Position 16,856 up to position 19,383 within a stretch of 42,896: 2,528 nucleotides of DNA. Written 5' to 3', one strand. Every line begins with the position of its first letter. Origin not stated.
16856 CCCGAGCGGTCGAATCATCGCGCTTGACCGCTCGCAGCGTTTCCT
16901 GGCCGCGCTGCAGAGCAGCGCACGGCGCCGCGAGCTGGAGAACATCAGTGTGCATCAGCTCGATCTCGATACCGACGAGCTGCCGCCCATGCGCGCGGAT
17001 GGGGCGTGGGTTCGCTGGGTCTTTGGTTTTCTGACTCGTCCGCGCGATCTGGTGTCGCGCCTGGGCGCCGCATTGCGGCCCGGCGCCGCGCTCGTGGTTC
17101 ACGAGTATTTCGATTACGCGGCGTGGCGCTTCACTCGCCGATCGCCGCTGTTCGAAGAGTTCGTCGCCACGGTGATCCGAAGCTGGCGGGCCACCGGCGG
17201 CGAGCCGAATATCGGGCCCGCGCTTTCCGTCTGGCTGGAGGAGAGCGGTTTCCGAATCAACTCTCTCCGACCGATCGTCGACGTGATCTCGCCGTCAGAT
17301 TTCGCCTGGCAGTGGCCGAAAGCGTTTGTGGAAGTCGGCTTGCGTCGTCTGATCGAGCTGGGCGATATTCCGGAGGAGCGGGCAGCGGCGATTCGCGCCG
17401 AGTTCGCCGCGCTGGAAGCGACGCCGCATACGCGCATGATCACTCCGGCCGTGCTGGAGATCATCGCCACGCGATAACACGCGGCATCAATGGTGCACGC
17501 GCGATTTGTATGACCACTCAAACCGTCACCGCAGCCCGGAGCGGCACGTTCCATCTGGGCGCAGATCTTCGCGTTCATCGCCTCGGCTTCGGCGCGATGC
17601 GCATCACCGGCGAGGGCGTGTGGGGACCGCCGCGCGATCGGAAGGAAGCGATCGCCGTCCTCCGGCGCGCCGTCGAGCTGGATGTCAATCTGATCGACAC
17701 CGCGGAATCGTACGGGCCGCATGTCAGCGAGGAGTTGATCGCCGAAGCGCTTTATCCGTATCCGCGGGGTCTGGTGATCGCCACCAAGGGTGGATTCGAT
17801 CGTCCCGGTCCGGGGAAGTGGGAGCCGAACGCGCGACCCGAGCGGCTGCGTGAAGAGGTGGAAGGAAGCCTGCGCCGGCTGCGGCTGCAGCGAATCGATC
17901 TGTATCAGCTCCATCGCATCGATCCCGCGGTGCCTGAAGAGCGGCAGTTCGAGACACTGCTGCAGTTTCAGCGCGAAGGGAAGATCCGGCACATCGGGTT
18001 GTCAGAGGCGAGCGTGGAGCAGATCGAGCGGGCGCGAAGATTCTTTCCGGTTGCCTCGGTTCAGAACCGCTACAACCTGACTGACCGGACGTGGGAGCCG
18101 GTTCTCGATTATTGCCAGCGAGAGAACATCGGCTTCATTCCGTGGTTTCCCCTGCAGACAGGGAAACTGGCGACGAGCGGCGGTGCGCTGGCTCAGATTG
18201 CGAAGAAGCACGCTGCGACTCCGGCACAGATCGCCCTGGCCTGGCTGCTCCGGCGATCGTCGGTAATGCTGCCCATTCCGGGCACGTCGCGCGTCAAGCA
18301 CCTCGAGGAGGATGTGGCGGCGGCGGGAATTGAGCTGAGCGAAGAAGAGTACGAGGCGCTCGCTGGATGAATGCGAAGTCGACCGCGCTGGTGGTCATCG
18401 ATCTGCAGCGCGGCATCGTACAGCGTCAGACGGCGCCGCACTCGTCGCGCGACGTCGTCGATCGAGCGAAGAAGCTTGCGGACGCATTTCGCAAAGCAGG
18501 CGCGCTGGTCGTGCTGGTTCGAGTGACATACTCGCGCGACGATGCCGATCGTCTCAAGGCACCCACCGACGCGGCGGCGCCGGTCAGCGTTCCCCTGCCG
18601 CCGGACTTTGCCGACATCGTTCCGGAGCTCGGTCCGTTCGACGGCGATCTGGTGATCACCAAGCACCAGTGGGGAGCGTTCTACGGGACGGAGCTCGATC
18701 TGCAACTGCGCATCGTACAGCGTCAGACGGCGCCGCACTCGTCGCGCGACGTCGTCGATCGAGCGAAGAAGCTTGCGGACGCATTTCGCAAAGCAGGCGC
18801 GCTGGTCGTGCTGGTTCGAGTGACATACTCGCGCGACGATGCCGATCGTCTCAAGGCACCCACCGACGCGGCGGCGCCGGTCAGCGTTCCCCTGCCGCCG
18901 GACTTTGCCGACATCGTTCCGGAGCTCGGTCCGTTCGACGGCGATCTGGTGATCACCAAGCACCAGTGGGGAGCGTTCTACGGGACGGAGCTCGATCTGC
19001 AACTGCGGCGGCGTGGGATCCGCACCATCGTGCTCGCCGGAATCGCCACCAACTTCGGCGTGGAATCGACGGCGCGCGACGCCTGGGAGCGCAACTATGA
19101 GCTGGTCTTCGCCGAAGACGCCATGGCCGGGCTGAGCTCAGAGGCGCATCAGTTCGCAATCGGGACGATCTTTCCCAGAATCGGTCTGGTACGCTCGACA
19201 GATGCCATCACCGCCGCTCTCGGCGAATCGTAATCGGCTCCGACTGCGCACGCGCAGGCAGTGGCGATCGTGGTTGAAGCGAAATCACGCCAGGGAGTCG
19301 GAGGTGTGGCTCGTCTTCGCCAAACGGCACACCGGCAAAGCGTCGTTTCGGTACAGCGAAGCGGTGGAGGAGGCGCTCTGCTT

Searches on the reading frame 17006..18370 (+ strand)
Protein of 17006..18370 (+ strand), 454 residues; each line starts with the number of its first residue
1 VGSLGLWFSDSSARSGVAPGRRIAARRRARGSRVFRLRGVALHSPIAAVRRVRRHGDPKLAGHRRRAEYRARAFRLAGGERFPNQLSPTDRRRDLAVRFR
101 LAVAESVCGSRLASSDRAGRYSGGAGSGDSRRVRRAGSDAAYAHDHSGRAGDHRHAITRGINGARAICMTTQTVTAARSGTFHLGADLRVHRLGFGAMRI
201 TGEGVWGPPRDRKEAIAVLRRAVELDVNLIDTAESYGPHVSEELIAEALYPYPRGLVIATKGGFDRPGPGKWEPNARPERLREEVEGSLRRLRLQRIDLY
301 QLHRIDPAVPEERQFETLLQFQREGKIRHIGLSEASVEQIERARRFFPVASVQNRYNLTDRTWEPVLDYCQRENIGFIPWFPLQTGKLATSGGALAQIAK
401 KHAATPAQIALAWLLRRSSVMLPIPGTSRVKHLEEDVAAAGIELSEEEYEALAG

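Call 56: search_protein_families(library=pfam, proteins=[window:17006-18370:+], max_evalue=0.001)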
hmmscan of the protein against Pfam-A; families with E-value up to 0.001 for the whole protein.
window:17006-18370:+ (454 aa): 1 family
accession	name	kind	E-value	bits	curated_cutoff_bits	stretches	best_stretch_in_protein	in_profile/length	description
PF00248.27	Aldo_ket_red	-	8.2e-68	229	24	1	192-452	1-286/291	Aldo/keto reductase family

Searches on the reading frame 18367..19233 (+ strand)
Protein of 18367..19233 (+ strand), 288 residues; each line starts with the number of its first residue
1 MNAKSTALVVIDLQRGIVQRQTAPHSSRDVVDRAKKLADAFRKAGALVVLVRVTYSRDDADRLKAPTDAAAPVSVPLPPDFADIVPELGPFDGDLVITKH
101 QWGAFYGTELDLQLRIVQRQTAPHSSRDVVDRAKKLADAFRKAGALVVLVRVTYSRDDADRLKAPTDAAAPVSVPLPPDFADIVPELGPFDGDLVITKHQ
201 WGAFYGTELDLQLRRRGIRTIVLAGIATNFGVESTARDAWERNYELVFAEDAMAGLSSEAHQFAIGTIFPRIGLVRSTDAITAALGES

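Call 56: search_protein_families(library=pfam, proteins=[window:18367-19233:+], max_evalue=0.001)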
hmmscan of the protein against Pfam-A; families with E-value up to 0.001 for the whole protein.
window:18367-19233:+ (288 aa): 2 families
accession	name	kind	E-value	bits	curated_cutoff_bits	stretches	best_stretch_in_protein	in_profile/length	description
PF00857.26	Isochorismatase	-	7.2e-62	209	27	2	111-279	7-174/175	Isochorismatase domain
PF13714.12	PEP_mutase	-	0.00012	22.2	31.5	0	126-176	152-200/240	Phosphoenolpyruvate phosphomutase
